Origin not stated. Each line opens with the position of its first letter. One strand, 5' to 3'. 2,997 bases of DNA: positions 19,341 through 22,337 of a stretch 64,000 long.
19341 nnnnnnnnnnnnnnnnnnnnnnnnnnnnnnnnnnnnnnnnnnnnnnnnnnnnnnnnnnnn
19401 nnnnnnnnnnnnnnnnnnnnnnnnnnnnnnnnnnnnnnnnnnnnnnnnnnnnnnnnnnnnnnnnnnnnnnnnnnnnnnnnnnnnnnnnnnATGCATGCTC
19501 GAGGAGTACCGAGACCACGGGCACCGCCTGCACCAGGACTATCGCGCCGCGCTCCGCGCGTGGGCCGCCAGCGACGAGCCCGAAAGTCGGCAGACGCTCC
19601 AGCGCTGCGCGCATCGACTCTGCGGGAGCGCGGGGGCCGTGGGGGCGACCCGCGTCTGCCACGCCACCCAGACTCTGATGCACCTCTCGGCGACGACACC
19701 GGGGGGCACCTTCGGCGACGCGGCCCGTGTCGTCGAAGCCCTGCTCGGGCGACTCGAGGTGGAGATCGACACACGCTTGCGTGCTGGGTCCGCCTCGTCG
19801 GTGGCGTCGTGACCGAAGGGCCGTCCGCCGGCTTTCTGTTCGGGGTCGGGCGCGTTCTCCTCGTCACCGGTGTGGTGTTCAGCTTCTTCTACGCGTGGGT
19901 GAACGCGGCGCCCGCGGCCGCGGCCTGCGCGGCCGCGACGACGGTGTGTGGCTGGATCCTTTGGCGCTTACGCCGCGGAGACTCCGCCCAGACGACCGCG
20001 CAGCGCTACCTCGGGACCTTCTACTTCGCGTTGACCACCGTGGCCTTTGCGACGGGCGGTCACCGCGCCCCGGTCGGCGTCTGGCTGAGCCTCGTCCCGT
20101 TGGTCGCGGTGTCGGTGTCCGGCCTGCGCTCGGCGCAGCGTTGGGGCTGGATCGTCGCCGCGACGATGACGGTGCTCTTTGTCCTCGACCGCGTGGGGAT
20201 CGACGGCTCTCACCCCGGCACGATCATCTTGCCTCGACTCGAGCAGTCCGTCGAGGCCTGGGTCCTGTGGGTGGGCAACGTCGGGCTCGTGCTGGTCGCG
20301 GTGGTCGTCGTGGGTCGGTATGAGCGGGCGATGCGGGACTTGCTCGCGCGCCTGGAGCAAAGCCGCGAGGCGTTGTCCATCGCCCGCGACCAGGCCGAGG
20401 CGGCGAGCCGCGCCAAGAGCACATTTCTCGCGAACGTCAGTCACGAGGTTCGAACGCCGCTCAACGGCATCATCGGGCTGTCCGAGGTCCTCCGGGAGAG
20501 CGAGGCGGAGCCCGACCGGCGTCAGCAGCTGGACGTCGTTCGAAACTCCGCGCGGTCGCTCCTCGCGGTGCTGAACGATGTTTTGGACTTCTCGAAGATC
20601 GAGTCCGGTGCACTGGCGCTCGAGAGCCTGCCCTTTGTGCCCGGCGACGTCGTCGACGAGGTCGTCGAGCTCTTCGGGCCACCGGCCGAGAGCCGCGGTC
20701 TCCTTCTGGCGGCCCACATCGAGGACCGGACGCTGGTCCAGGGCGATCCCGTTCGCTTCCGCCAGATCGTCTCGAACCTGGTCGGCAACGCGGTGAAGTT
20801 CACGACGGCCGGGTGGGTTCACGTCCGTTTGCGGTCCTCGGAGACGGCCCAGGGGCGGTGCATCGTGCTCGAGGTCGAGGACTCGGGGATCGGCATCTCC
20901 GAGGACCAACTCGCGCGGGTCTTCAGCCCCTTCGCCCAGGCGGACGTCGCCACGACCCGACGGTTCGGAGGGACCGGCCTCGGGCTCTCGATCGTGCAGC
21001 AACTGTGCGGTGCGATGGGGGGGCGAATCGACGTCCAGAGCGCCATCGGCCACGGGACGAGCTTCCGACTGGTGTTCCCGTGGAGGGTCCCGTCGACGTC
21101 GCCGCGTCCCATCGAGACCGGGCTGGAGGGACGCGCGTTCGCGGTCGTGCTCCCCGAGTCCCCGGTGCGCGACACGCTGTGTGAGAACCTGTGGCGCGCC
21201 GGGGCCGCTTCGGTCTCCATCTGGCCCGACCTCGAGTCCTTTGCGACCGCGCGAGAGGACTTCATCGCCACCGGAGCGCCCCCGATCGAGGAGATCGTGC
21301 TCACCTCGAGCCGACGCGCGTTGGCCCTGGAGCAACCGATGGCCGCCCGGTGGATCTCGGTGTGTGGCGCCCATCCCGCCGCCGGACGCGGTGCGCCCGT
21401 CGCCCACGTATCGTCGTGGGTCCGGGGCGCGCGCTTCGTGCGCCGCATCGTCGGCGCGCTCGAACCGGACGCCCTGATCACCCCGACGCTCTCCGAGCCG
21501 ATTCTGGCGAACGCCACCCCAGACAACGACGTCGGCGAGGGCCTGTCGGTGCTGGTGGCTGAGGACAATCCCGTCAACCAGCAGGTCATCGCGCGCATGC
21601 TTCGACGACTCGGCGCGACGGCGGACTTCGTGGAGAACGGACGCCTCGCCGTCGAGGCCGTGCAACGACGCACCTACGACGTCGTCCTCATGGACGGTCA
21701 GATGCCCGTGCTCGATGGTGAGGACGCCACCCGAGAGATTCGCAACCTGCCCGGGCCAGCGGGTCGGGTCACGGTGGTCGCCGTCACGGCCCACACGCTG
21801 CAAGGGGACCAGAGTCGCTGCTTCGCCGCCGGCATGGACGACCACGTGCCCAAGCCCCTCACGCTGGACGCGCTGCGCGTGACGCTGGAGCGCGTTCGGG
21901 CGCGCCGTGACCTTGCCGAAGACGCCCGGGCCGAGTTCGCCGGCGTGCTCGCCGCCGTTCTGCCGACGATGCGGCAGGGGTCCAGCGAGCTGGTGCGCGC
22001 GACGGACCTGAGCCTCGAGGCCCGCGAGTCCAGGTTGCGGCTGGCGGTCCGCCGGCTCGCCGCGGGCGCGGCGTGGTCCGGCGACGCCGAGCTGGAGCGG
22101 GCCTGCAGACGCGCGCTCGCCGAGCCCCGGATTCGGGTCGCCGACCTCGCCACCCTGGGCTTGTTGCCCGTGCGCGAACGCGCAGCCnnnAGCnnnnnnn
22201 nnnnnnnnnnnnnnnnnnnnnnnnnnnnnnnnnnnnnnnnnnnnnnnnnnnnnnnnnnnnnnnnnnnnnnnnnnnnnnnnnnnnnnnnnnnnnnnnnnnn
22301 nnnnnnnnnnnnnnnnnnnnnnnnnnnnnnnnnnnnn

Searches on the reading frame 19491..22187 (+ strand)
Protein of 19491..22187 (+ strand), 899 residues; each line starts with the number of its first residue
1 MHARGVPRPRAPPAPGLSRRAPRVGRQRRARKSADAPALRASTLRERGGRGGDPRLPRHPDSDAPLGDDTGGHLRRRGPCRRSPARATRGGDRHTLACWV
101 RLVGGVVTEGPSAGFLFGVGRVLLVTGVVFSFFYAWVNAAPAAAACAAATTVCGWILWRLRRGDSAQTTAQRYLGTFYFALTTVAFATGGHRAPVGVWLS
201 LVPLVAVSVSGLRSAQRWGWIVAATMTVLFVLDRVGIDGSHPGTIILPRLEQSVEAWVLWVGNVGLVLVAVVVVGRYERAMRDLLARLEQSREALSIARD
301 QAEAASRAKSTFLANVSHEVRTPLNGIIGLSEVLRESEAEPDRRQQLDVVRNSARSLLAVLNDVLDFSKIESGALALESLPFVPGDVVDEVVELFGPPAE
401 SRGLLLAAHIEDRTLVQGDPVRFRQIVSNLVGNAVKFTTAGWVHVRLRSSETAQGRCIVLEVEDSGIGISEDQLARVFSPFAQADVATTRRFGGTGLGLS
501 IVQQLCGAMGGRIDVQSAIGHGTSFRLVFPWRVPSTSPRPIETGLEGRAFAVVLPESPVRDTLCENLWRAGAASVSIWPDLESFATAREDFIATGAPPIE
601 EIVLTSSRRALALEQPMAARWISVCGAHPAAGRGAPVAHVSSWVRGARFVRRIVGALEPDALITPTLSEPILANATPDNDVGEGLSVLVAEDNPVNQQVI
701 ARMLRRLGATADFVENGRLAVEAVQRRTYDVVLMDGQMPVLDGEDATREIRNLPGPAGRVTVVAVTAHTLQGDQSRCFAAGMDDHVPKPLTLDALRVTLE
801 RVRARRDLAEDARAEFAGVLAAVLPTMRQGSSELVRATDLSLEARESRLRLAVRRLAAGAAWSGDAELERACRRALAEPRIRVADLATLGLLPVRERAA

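Call 12: search_protein_families(library=pfam, proteins=[window:19491-22187:+], max_evalue=0.001)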
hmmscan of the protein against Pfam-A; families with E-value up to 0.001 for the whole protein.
window:19491-22187:+ (899 aa): 3 families
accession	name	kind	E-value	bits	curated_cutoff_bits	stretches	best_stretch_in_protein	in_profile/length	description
PF02518.31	HATPase_c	-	4.1e-29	101.7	26.4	1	418-531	1-109/111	Histidine kinase-, DNA gyrase B-, and HSP90-like ATPase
PF00072.30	Response_reg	-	1.2e-21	77.4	30.2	1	687-798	1-109/111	Response regulator receiver domain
PF00512.31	HisKA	-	1e-20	74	26.9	1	308-373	1-66/66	His Kinase A (phospho-acceptor) domain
